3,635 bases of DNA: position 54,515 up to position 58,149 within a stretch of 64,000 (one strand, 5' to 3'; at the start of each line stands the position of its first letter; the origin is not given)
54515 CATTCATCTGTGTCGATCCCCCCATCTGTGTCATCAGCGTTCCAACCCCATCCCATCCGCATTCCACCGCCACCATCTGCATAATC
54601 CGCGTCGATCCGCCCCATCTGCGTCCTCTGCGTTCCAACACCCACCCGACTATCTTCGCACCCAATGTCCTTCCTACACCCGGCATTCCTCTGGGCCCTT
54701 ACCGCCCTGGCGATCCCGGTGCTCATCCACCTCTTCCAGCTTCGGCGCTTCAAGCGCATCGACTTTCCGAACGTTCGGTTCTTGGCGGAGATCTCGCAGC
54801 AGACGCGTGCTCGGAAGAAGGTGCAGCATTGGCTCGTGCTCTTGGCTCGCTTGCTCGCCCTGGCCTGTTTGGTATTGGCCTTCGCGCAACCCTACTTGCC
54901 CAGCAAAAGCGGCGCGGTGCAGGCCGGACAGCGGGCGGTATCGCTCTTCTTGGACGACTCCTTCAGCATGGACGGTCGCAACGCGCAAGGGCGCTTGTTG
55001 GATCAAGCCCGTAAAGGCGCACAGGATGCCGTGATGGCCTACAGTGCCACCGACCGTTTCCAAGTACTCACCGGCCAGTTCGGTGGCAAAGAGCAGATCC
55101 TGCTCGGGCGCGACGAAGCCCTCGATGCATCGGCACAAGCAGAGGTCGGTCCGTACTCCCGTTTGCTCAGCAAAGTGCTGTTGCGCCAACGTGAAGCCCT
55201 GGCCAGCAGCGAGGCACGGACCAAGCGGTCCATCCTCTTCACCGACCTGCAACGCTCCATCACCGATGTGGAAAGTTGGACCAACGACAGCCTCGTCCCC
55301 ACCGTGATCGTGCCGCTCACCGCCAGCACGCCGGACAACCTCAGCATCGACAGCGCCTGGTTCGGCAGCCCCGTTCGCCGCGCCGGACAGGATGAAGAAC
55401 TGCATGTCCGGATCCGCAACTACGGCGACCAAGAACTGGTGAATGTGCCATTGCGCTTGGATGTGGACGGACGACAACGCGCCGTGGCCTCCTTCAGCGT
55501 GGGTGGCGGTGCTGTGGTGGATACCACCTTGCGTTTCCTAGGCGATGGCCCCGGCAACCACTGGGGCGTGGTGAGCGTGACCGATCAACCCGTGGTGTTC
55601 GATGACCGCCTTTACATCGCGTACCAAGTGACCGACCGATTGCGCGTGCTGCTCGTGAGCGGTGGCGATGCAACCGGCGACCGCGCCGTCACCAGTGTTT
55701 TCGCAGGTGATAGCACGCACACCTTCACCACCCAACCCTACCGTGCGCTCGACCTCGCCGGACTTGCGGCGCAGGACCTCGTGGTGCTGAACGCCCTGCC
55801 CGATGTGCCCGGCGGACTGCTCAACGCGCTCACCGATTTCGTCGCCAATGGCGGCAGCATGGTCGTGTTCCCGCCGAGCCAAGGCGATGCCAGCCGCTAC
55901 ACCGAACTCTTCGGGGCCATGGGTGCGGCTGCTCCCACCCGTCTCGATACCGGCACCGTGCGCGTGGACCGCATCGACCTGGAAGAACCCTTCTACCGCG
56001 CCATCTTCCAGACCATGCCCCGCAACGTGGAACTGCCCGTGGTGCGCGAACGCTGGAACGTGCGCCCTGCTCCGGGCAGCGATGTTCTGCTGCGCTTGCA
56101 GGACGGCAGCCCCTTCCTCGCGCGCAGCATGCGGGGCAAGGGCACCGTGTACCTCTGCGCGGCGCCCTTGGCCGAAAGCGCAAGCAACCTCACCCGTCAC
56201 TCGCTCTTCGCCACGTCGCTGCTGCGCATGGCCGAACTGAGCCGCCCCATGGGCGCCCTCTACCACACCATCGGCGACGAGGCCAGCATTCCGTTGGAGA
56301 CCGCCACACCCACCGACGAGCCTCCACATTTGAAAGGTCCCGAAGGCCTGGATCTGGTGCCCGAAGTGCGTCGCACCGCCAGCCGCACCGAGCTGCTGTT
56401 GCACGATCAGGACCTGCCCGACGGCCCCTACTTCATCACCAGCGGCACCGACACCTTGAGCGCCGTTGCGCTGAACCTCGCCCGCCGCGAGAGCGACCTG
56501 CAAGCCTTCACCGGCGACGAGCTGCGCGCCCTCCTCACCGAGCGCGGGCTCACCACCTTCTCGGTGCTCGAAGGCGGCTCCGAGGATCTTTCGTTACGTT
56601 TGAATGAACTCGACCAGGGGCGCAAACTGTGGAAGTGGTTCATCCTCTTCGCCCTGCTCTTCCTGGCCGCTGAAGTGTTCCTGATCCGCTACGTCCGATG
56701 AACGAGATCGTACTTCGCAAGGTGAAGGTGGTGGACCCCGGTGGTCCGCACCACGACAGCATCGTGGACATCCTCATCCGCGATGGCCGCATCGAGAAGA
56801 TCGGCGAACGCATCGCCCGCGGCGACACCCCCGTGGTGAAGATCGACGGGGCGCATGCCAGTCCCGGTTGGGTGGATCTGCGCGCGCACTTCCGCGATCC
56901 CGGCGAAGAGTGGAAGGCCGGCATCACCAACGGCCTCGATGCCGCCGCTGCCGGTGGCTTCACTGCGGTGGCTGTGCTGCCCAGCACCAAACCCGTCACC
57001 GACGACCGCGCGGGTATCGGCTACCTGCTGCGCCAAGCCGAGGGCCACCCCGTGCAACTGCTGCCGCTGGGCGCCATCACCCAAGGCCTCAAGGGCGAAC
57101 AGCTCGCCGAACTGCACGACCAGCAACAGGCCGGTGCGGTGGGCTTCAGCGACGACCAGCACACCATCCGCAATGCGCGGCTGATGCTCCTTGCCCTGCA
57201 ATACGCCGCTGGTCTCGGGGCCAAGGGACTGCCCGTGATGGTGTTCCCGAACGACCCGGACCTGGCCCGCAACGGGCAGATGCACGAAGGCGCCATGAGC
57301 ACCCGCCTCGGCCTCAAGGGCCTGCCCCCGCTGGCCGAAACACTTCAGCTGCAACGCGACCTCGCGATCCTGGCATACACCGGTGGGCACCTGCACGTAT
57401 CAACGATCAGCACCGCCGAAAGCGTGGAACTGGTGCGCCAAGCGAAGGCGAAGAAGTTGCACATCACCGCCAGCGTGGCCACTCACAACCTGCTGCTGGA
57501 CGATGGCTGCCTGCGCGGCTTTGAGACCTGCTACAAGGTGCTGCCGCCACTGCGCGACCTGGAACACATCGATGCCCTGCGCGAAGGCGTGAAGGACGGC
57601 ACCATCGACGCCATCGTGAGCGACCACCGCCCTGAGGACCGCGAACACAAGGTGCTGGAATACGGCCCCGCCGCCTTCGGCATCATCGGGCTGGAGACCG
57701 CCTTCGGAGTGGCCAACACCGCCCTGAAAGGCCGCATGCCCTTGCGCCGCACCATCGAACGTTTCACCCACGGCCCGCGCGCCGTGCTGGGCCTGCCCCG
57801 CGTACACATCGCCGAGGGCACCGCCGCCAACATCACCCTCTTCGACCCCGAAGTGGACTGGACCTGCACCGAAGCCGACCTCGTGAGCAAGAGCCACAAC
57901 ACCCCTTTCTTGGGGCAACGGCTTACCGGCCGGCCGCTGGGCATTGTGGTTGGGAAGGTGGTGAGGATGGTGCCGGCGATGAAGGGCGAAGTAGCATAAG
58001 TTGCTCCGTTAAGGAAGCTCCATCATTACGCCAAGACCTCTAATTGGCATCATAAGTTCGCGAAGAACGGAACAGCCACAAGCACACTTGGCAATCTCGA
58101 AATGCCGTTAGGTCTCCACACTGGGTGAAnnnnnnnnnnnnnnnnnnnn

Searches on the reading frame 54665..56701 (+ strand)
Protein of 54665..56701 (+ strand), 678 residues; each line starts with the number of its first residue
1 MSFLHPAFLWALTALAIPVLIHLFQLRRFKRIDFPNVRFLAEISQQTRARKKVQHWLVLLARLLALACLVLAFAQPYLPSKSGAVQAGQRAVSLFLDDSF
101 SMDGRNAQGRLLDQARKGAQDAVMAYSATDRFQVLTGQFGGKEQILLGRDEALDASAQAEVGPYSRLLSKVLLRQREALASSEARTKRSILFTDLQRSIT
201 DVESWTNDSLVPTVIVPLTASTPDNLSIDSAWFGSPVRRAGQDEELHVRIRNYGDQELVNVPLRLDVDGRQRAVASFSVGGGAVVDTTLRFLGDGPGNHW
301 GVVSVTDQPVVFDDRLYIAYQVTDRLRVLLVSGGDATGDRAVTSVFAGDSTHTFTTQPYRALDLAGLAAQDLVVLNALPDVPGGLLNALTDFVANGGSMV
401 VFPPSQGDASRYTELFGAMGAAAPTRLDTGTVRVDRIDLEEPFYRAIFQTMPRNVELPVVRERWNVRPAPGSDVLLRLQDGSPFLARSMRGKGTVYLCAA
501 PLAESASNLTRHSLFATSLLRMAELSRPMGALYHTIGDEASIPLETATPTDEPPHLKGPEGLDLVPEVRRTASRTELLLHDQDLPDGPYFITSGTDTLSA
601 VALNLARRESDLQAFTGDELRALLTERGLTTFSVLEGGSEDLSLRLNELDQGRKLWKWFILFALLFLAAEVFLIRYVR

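Call 8: search_protein_families(library=pfam, proteins=[window:54665-56701:+], max_evalue=0.01)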
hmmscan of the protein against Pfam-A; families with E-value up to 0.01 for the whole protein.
window:54665-56701:+ (678 aa): 3 families
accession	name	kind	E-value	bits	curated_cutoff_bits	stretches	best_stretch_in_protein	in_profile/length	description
PF07584.16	BatA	-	3.4e-23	82.3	25.9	1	1-76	1-77/77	Aerotolerance regulator N-terminal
PF14258.12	DUF4350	-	0.0003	21.6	30.4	1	340-502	10-161/181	Domain of unknown function (DUF4350)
PF24157.1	DUF7408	-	0.0045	17.4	27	0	381-499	51-153/174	Domain of unknown function (DUF7408)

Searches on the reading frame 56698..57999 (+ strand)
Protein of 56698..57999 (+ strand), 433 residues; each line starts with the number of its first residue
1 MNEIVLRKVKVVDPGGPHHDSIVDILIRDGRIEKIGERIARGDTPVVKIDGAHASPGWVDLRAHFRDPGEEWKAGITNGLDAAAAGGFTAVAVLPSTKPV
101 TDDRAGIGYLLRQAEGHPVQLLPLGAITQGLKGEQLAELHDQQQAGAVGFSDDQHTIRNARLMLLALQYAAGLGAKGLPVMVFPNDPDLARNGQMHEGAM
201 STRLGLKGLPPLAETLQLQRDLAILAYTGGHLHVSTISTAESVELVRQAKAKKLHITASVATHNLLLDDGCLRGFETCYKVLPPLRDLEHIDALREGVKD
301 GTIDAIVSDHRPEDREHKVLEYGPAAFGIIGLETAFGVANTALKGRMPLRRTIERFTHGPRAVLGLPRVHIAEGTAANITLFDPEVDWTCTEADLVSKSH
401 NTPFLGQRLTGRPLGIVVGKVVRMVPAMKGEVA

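Call 8: search_protein_families(library=pfam, proteins=[window:56698-57999:+], max_evalue=0.01)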
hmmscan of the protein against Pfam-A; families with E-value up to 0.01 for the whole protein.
window:56698-57999:+ (433 aa): 1 family
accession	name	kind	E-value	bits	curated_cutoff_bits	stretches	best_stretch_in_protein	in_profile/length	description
PF01979.26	Amidohydro_1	-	1.2e-09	38.4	25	1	213-387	182-321/345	Amidohydrolase family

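Call 9: search_protein_families(library=ncbifam, proteins=[window:56698-57999:+], max_evalue=0.01)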
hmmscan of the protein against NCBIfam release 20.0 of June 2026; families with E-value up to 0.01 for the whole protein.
window:56698-57999:+ (433 aa): 35 families (the best 25 are shown)
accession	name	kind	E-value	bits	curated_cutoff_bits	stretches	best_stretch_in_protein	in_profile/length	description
NF006845.0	PRK09357.2-6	equivalog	6.3e-108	361.2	728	1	3-421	2-423/428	dihydroorotase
NF006841.0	PRK09357.2-2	equivalog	3.5e-99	332.3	640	1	4-422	2-416/421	dihydroorotase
TIGR00857.1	pyrC_multi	subfamily_domain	5.2e-97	325.4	279.05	1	23-422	6-408/412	dihydroorotase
NF006836.0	PRK09357.1-1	equivalog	8.7e-96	321.2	538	1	5-412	5-412/432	dihydroorotase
NF006837.0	PRK09357.1-2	equivalog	1.9e-95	320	575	1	23-422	19-421/428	dihydroorotase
NF006844.0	PRK09357.2-5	equivalog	3.8e-95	319.4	701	1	1-422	1-419/422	dihydroorotase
NF006558.0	PRK09059.1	equivalog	4.1e-95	318.9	645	1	2-422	3-426/430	dihydroorotase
NF005791.0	PRK07627.1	equivalog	1.8e-94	317.1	442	1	4-421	3-420/425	dihydroorotase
NF006842.0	PRK09357.2-3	equivalog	2.3e-94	316.5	695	1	22-418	20-432/440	dihydroorotase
NF005614.0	PRK07369.1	equivalog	1.4e-90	304.2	456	1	2-414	2-414/419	dihydroorotase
NF006843.0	PRK09357.2-4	equivalog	8.3e-90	301.7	786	1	5-412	4-408/431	dihydroorotase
NF006838.0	PRK09357.1-3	equivalog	2.3e-89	300.2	644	1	5-414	4-411/423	dihydroorotase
NF006839.0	PRK09357.1-4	equivalog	1.4e-77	261.1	576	1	5-422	3-419/422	dihydroorotase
NF006268.0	PRK08417.1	equivalog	2.5e-49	168.4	499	1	19-392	13-379/406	metal-dependent hydrolase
NF006559.0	PRK09060.1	equivalog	2.1e-48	164.7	482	2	219-422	217-421/444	dihydroorotase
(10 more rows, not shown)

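Call 15: find_encoding_contigs(protein=window:56698-57999:+, flank=10000, max_places=10)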
Protein window:56698-57999:+ (433 aa): 1 contig read that carries it; 1 place shown.
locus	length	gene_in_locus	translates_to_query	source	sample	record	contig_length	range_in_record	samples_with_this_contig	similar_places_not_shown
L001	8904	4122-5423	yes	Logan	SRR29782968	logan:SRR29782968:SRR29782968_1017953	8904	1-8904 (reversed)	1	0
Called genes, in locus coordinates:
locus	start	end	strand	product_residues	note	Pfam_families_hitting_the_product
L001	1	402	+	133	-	?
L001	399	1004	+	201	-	PF28474:DUF8412, PF13376:OmdA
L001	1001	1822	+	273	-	PF09674:DUF2400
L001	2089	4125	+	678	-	PF07584:BatA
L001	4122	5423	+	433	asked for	PF01979:Amidohydro_1 (faint), PF12890:DHOase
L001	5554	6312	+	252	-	-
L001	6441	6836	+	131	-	-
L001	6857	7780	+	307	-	PF18299:R2K_2, PF14243:R2K_3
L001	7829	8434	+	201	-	PF14124:DUF4291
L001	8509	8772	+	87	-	PF15566:Imm32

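Call 17: find_related_loci(query=window:56698-57999:+, collection=genome_contigs, flank=10000)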
Query window:56698-57999:+ (433 aa) in genome_contigs; peptide patterns used: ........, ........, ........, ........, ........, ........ (x = any residue, [..] = any of these).
156 stretches matched a pattern; 60 encode a relative of the query (tblastn E <= 1e-3); 59 distinct loci.
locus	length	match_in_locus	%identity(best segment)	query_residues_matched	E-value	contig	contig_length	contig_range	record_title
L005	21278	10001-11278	82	1-428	0e+0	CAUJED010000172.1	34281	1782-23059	MAG: Bacteroidota bacterium isolate KLAP38 genome assembly, contig: KLAP38_80857, whole genome shotgun sequence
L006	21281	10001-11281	82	1-427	0e+0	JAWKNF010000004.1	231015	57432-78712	MAG: Flavobacteriales bacterium isolate ABC1.8 ABC1.8.fa-4, whole genome shotgun sequence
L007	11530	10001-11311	82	1-425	0e+0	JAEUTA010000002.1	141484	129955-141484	MAG: Flavobacteriales bacterium isolate new MAG-317 k141_2143762, whole genome shotgun sequence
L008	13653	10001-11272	83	1-424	0e+0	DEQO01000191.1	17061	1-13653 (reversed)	MAG TPA_asm: Flavobacteriales bacterium UBA3364 UBA3364_contig_2185, whole genome shotgun sequence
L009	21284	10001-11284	80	1-430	0e+0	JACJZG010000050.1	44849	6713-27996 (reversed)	MAG: Flavobacteriales bacterium isolate HK-STAS-BACT-58 HK-STAS-BACT-58_50, whole genome shotgun sequence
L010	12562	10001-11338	77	1-430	0e+0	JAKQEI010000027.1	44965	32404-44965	MAG: Bacteroidota bacterium isolate USDE_maxbin.097 k141_629593, whole genome shotgun sequence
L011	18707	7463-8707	80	1-417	0e+0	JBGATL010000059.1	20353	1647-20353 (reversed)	MAG: Flavobacteriales bacterium isolate MAG_MBR_AS.45 MBRAS-45_scaffold_7250, whole genome shotgun sequence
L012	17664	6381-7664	76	1-428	0e+0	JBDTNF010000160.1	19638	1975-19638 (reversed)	MAG: Flavobacteriales bacterium isolate cluster3_bin.144 NODE_9809_length_19638_cov_6.093602, whole genome shotgun seque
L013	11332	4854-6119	77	1-422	0e+0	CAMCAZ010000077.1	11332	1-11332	MAG: Chryseobacterium gleum isolate ZE-13nov19-170 genome assembly, contig: ZE-13nov19-C9956, whole genome shotgun seque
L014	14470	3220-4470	76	1-417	0e+0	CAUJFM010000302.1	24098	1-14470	MAG: Bacteroidota bacterium isolate KLAP54 genome assembly, contig: KLAP54_121990, whole genome shotgun sequence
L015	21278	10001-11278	76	1-428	0e+0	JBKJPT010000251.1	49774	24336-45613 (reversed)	MAG: Flavobacteriales bacterium isolate ant_bin.469 k117_2202465, whole genome shotgun sequence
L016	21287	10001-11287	74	1-429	0e+0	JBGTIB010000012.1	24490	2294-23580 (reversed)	MAG: Flavobacteriales bacterium isolate JTS-RE253 k141_10436844, whole genome shotgun sequence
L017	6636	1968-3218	76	1-417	0e+0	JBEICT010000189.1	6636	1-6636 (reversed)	MAG: Flavobacteriales bacterium isolate Sample-101-S75-bin-153 Sample_101_S75-bin_153-k141_1936347, whole genome shotgun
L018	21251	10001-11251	76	1-417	0e+0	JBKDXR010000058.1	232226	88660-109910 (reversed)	MAG: Flavobacteriales bacterium isolate samp_4376_concoct_992 samp_4376_514750, whole genome shotgun sequence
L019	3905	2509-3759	76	1-417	0e+0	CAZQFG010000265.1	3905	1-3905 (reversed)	MAG TPA_asm: uncultured Chryseobacterium sp. isolate SRP107338_co1_43 genome assembly, contig: NODE_36034_length_3905_co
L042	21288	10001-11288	93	1-430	0e+0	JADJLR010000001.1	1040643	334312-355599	MAG: Flavobacteriales bacterium isolate EsbW_18-Q3-R4-48_BAT3C.247 tig00001367-10-10406130, whole genome shotgun sequenc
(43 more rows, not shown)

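Call 44: search_protein_families(library=pfam, proteins=[L042:11504-13054:-, L042:13878-14405:-, L042:14402-15289:-, L042:15453-15671:+, L042:15718-16497:+, L042:16472-16987:+, L042:17044-18684:-, L042:18797-19684:-, L042:19875-21221:+], max_evalue=0.01)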
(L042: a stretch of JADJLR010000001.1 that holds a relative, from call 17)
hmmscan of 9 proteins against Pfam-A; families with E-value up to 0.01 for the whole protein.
L042:11504-13054:- (516 aa): 0 families

L042:13878-14405:- (175 aa): 1 family
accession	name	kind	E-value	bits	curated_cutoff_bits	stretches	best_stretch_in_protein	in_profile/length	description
PF07661.19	MORN_2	-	7.5e-07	29.1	29.6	0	107-127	2-22/22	MORN repeat variant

L042:14402-15289:- (295 aa): 0 families

L042:15453-15671:+ (72 aa): 1 family
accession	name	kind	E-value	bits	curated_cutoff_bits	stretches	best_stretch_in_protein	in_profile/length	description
PF15566.12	Imm32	-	4e-13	49.5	27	1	19-69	1-53/54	Immunity protein 32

L042:15718-16497:+ (259 aa): 0 families

L042:16472-16987:+ (171 aa): 1 family
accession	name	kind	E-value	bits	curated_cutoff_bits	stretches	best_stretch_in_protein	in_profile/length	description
PF01850.27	PIN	-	4.9e-05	24.4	23.6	1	14-135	1-115/120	PIN domain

L042:17044-18684:- (546 aa): 3 families
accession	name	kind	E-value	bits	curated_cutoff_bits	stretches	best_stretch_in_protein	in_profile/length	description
PF04389.22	Peptidase_M28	-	2.4e-33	115.9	21.3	1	204-432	1-192/193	Peptidase family M28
PF18962.6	Por_Secre_tail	-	1.8e-06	28.6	27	1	470-542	3-73/75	Secretion system C-terminal sorting domain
PF01546.33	Peptidase_M20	-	0.0063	16.9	24.6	0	232-285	31-85/206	Peptidase family M20/M25/M40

L042:18797-19684:- (295 aa): 1 family
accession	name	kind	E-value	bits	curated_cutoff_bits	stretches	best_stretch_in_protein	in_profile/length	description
PF18962.6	Por_Secre_tail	-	1e-07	32.5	27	1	225-285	2-66/75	Secretion system C-terminal sorting domain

L042:19875-21221:+ (448 aa): 4 families
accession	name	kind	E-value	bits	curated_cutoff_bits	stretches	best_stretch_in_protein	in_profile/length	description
PF18911.6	PKD_4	-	3.6e-14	53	27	1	207-274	11-78/85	PKD domain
PF00801.26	PKD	-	5.1e-10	39.6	23.5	1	211-269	12-69/80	PKD domain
PF00431.26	CUB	-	0.0024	18.6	21.4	1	89-159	18-86/110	CUB domain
PF01483.27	P_proprotein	-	0.0043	17.6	21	0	361-395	7-41/86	Proprotein convertase P-domain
